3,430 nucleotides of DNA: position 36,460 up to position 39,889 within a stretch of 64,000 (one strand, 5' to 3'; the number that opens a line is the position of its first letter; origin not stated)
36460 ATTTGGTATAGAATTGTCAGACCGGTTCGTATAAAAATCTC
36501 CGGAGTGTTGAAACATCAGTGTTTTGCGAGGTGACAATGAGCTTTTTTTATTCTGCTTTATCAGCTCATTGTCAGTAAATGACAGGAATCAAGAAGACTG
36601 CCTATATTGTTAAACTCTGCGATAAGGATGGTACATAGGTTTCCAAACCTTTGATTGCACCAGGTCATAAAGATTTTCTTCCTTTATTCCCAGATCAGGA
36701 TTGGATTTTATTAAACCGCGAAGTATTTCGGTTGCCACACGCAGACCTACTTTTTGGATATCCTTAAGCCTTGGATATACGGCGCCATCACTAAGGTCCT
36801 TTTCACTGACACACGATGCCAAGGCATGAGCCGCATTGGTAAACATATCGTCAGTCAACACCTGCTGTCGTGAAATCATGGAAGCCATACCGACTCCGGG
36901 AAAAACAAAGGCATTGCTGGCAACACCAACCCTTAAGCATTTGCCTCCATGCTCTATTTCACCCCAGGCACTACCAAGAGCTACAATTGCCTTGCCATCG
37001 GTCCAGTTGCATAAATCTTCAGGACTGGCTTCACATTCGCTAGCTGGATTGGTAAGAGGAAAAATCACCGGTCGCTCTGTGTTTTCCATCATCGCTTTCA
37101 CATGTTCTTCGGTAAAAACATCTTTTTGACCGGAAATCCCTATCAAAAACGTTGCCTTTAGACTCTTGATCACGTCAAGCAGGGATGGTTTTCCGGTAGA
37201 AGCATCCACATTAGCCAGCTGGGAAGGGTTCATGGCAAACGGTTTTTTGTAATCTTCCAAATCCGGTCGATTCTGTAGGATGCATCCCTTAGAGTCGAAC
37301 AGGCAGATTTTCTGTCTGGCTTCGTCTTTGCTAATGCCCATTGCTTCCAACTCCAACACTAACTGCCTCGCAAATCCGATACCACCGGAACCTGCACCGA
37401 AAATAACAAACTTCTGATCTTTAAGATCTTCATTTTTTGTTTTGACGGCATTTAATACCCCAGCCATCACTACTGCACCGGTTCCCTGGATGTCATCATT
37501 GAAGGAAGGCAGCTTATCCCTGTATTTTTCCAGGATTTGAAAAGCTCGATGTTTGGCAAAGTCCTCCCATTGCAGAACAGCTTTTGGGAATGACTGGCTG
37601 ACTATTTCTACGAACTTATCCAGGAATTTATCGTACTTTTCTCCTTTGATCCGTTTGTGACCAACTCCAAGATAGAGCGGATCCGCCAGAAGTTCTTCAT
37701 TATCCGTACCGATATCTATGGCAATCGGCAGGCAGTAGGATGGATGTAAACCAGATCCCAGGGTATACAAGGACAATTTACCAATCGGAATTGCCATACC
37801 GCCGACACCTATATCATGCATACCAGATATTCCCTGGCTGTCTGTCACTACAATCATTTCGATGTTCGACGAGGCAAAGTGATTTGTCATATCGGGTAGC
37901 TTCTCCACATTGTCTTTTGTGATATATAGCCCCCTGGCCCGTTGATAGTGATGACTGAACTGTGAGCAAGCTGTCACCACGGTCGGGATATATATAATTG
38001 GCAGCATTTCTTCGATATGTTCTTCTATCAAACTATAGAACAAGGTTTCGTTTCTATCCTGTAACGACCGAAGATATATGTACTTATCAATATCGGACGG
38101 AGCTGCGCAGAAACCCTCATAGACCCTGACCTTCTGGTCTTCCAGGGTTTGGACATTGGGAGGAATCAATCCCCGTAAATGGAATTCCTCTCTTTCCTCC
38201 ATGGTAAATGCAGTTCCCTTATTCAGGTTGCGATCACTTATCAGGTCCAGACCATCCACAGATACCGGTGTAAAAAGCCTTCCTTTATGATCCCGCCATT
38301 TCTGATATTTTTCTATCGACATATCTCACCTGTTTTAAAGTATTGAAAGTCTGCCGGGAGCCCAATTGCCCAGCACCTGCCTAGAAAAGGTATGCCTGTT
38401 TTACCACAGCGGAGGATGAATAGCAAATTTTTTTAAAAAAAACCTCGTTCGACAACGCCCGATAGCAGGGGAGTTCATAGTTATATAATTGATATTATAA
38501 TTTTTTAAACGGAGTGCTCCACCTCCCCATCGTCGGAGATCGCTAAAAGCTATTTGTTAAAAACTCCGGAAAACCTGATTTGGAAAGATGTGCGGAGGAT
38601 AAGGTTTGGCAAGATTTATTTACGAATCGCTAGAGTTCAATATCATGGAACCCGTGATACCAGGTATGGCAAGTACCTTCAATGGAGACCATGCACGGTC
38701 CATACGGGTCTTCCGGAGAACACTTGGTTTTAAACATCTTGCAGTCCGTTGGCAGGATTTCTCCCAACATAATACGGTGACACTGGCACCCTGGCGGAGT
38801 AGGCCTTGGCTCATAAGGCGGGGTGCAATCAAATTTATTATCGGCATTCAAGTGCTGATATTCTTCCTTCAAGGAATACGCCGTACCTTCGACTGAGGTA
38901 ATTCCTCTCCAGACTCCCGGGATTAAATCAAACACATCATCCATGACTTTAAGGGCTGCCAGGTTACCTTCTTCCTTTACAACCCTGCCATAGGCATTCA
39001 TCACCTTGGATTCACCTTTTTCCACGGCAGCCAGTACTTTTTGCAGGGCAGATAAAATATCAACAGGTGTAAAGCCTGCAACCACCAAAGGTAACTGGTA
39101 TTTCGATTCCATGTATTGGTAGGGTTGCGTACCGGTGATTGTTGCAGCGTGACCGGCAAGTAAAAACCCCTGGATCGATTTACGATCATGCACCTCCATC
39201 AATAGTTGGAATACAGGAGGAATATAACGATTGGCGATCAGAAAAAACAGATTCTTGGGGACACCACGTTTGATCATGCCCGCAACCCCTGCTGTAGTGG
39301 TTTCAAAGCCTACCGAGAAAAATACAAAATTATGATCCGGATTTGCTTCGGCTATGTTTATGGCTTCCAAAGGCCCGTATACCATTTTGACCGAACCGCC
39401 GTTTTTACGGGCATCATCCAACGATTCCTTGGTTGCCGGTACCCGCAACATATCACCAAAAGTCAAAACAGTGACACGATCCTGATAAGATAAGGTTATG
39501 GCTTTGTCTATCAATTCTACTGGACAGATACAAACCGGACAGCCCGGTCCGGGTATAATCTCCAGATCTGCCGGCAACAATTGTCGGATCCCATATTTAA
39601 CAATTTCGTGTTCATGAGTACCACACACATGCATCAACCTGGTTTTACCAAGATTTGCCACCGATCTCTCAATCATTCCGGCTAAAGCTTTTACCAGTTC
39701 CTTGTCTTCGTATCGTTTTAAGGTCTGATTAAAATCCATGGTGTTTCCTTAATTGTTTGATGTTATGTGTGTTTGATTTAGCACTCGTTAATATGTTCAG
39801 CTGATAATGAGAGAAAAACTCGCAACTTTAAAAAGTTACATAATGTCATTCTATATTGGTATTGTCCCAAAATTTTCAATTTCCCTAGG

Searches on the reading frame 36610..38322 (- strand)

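Call 47: search_protein_families(library=pfam, proteins=[window:36610-38322:-], max_evalue=0.001)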
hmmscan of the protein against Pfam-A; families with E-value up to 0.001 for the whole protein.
window:36610-38322:- (570 aa): 2 families
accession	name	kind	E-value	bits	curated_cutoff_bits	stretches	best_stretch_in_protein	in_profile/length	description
PF03949.21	Malic_M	-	1.8e-83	280.3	23.5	1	278-535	1-255/258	Malic enzyme, NAD binding domain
PF00390.24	malic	-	2.7e-67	226.6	23.1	1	88-268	1-182/182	Malic enzyme, N-terminal domain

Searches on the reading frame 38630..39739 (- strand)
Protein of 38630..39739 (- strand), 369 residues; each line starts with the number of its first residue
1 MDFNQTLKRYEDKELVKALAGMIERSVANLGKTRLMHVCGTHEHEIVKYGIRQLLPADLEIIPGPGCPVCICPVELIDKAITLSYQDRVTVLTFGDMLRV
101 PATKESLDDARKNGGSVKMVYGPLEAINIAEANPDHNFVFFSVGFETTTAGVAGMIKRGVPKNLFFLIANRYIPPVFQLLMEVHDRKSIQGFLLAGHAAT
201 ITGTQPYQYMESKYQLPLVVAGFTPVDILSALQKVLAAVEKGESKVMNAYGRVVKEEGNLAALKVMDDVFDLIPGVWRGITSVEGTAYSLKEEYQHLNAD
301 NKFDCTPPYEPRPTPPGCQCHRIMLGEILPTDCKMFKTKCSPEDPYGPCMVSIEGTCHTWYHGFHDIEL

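Call 47: search_protein_families(library=pfam, proteins=[window:38630-39739:-], max_evalue=0.001)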
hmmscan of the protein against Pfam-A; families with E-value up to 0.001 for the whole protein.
window:38630-39739:- (369 aa): 1 family
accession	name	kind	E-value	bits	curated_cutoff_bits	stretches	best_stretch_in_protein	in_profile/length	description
PF01924.21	HypD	-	1.3e-127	426.2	25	1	15-362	2-349/351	Hydrogenase formation hypA family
